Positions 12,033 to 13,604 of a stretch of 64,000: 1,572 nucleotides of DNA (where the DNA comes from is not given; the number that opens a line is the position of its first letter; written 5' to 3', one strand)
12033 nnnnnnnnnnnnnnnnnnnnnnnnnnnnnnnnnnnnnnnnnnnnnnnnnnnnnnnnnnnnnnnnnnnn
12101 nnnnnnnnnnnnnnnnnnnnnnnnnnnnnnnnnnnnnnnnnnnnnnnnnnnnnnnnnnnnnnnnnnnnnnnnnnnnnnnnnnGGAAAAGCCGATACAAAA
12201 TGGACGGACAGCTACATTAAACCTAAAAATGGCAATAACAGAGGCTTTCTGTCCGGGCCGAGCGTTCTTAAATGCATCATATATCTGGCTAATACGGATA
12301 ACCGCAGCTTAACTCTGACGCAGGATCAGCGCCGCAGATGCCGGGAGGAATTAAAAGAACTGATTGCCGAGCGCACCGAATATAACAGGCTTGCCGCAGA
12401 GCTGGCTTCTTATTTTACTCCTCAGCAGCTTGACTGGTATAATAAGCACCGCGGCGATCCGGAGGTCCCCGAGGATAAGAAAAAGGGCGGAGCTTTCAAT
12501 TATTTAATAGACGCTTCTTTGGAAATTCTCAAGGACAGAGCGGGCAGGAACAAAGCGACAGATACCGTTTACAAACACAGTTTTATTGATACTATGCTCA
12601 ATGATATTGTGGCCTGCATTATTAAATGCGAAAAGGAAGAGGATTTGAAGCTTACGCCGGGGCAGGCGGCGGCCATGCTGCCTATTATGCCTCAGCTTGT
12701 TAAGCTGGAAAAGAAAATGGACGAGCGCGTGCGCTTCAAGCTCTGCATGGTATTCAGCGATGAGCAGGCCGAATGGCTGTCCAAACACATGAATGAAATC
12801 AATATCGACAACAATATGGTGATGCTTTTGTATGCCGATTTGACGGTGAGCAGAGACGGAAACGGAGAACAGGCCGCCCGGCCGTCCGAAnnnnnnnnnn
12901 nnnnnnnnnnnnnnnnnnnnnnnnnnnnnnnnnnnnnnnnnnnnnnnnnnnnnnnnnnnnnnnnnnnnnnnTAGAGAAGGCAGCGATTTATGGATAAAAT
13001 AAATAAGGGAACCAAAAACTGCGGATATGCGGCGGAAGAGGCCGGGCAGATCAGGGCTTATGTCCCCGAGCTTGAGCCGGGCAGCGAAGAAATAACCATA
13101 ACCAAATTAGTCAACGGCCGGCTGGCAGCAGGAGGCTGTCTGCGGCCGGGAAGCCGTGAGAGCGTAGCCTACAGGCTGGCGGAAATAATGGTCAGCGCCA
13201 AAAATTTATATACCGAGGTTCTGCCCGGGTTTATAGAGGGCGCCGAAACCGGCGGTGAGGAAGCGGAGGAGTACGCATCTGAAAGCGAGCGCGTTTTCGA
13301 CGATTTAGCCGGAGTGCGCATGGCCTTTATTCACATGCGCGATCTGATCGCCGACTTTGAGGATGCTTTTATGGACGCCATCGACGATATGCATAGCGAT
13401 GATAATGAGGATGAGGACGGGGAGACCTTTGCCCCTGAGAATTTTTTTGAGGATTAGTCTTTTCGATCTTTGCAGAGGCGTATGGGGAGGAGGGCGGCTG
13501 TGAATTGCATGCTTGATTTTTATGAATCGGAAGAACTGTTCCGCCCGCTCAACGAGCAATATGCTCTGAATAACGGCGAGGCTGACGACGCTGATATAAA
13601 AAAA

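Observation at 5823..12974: Duplicated gene pairs next to the flagellar rod/MS-ring operon: two GT-C-like polytopic membrane proteins and two 467-aa LTXXQ-repeat proteins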

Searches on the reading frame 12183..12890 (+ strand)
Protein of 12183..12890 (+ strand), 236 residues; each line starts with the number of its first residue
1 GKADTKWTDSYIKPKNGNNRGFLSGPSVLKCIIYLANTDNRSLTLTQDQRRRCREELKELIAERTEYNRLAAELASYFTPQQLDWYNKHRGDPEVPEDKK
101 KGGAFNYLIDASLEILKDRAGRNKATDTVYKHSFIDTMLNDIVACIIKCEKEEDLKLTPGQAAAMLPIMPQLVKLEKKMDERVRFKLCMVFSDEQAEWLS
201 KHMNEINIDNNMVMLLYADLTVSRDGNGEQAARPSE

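Call 63: predict_structure(alignment_id=A8)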
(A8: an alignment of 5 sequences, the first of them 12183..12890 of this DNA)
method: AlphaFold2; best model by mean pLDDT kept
length: 236 residues; sequences in the alignment: 5
mean_pLDDT: 74.3   pTM: 0.70
mean pLDDT of the five models: 74.3, 73.6, 73.0, 72.1, 71.8
residues with pLDDT >= 90: 50; 70-90: 113; 50-70: 39; < 50: 34
segments of 3 or more residues with pLDDT < 50: 1-10, 13-19, 222-236
pLDDT, mean of each block of 10 residues (from residue 1): 34 47 67 82 85 82 87 94 93 77 72 90 58 70 93 93 92 84 78 83 72 56 42 36
secondary structure, 60 per line:
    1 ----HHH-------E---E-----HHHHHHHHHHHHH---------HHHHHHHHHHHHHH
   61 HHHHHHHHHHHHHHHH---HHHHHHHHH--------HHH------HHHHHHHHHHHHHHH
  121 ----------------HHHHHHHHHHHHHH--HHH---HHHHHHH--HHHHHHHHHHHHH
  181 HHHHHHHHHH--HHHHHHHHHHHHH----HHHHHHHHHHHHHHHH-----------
elements in order: H25-37 H47-76 H80-88 H106-120 H137-150 H159-165 H168-190 H193-205 H210-225

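Call 66: fold_search(model_id=the predicted structure, library=pdb)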
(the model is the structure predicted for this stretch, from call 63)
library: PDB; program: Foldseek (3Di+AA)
matches with E <= 10: 212; with E <= 0.001: 0
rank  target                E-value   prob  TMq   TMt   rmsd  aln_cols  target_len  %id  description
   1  4z1m_G                5.2e-01  0.09  0.16  0.19  18.5       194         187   14  Bovine F1-ATPase inhibited by three copies of the inhibitor protein IF1 crystallised in the presence of thiophosphate. (released 2015-05-06)
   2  6fs2_B                7.0e-01  0.10  0.14  0.20  15.5       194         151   11  MCL1 in complex with indole acid ligand (released 2018-12-26)
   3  7nyw_B                1.2e+00  0.06  0.17  0.05  29.5       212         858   13  Cryo-EM structure of the MukBEF-MatP-DNA head module (released 2021-07-07)
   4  8cda_P                1.3e+00  0.11  0.20  0.13  20.9       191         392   11  Crystal structure of MAB_4123 from Mycobacterium abscessus (released 2023-05-10)
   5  3d48_P                1.5e+00  0.08  0.18  0.23  20.1       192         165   10  Crystal structure of a prolactin receptor antagonist bound to the extracellular domain of the prolactin receptor (released 2008-06-03)
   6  5lof_A                1.5e+00  0.07  0.15  0.08  16.2       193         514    9  Crystal structure of the MBP-MCL1 complex with highly selective and potent inhibitor of MCL1 (released 2016-10-26)
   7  9s36_A                1.5e+00  0.04  0.15  0.12  20.6       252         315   12  Cryo-EM structure of Candida albicans Vrg4 bound to an inhibitory nanobody and GDP-Mannose. (released 2025-09-03)
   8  4tt3_G                1.6e+00  0.05  0.15  0.17  16.9       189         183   16  The Pathway of Binding of the Intrinsically Disordered Mitochondrial Inhibitor Protein to F1-ATPase (released 2014-08-06)
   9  6i1z_A                1.6e+00  0.05  0.18  0.15  20.8       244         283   10  Outward facing structure of apo CST (released 2019-06-05)
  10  6z6f_D                1.8e+00  0.06  0.18  0.09  34.1       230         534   14  HDAC-PC (released 2021-02-17)
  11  5xb8_D                1.9e+00  0.10  0.18  0.11  18.0       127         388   10  Crystal structure of dibenzothiophene monooxygenase (TdsC) from Paenibacillus sp. A11-2 (released 2017-08-09)
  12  6wbk_A                1.9e+00  0.02  0.14  0.11  27.0       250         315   10  Cryo-EM structure of human Pannexin 1 channel with deletion of N-terminal helix and C-terminal tail (released 2020-06-03)
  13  7u7n_D                2.0e+00  0.16  0.25  0.30  20.3       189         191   12  IL-27 quaternary receptor signaling complex (released 2022-05-25)
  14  6stj_B                2.0e+00  0.05  0.13  0.18  16.3       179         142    8  Selective Affimers Recognize BCL-2 Family Proteins Through Non-Canonical Structural Motifs (released 2020-09-30)
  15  8d9o                  2.2e+00  0.07  0.21  0.23  19.1       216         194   11  De Novo Photosynthetic Reaction Center Protein in Apo-State (released 2022-09-28)
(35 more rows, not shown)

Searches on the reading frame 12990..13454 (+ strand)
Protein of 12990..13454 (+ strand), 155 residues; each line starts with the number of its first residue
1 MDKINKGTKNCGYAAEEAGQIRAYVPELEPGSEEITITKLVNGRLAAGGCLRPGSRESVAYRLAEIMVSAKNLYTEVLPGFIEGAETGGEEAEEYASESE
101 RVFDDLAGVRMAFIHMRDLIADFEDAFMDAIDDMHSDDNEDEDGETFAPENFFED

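Call 6: search_protein_families(library=pfam, proteins=[window:12990-13454:+], max_evalue=1)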
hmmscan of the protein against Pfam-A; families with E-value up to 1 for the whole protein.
window:12990-13454:+ (155 aa): 0 families

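Call 7: search_protein_families(library=ncbifam, proteins=[window:12990-13454:+], max_evalue=0.1)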
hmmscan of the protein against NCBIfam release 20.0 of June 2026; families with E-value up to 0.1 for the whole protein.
window:12990-13454:+ (155 aa): 0 families
